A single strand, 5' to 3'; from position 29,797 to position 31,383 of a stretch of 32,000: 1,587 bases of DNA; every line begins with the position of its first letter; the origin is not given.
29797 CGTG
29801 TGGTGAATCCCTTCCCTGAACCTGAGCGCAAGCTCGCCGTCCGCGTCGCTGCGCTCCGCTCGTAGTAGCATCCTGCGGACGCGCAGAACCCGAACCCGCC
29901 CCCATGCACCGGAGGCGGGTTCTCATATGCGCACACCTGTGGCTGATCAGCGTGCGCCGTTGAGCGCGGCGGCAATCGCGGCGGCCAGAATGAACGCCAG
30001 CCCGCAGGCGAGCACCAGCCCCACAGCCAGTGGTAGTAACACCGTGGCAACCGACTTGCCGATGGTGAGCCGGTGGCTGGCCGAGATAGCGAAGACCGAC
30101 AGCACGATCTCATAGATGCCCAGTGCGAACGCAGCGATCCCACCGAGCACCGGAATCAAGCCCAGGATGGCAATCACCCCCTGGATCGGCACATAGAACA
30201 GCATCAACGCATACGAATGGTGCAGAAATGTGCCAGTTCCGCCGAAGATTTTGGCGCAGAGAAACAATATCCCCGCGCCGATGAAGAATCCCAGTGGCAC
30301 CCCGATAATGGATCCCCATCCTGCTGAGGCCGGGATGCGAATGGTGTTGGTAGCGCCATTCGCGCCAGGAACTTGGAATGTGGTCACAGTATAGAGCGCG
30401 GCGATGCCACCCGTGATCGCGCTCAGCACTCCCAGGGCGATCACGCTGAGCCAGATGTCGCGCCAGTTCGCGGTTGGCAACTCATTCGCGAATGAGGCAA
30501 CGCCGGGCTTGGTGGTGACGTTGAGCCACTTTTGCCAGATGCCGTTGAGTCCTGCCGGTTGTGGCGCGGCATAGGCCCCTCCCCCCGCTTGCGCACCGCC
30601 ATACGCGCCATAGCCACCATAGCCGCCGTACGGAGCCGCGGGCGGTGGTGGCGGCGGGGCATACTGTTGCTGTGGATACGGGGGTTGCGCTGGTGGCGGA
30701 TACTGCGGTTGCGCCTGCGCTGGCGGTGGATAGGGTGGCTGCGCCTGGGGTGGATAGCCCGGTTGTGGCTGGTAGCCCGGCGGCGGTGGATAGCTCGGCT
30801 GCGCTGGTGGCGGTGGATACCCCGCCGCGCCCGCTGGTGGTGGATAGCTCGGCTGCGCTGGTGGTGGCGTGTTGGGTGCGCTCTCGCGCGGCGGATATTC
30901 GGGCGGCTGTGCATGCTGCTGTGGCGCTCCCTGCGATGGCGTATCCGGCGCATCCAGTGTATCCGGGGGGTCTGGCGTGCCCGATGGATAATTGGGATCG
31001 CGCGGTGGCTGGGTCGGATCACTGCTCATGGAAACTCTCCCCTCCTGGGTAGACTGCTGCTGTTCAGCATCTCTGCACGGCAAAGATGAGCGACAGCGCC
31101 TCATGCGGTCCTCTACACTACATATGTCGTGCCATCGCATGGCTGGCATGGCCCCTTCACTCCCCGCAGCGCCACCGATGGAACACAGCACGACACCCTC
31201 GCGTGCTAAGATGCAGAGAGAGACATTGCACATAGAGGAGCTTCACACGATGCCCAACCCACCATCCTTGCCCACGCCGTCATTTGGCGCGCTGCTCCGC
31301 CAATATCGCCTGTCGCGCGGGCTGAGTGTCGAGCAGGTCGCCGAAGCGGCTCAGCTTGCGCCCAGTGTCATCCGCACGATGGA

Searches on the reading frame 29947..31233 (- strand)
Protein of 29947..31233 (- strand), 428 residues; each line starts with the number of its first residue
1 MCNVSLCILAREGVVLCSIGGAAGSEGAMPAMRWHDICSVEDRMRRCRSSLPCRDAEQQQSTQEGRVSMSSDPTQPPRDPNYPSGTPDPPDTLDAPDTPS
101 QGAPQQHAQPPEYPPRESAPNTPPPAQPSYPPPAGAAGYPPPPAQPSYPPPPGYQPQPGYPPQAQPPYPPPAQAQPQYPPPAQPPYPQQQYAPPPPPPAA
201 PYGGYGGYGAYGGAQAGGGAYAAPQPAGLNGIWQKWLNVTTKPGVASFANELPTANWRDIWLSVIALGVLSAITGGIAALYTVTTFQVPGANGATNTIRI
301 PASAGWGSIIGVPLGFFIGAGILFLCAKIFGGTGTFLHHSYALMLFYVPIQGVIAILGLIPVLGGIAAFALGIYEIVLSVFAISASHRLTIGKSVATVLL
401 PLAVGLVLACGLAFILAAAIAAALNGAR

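Call 51: find_encoding_contigs(protein=window:29947-31233:-, flank=10000, max_places=3)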
Protein window:29947-31233:- (428 aa): no gene with exactly this product is on record in the collection.

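Call 53: find_encoding_contigs(protein=window:29947-31029:-, flank=10000, max_places=2)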
Protein window:29947-31029:- (360 aa): 2 contigs read that carry it; 1 place shown.
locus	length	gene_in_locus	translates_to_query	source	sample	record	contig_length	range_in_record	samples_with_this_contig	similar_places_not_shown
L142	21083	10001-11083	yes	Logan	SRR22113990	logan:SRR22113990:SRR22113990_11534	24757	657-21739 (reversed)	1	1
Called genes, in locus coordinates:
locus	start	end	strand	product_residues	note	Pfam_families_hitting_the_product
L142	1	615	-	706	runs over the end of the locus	PF00654:Voltage_CLC, PF00571:CBS (weak)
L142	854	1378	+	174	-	PF13828:DUF4190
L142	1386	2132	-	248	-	PF07947:YhhN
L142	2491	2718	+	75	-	-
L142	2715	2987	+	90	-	PF24732:ParE_like (weak)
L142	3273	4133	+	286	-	PF03988:DUF347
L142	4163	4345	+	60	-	-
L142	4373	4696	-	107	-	-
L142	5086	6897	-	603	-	PF02837:Glyco_hydro_2_N, PF22666:Glyco_hydro_2_N2, PF00703:Glyco_hydro_2, PF02836:Glyco_hydro_2_C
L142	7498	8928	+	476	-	PF07690:MFS_1, PF13347:MFS_2, PF07690:MFS_1 (weak)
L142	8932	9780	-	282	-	PF01381:HTH_3 (weak), PF13413:HTH_25 (faint), PF13560:HTH_31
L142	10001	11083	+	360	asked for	PF04893:Yip1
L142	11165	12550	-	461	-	PF00067:p450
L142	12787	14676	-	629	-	PF01368:DHH, PF02272:DHHA1, PF17768:RecJ_OB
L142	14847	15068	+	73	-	-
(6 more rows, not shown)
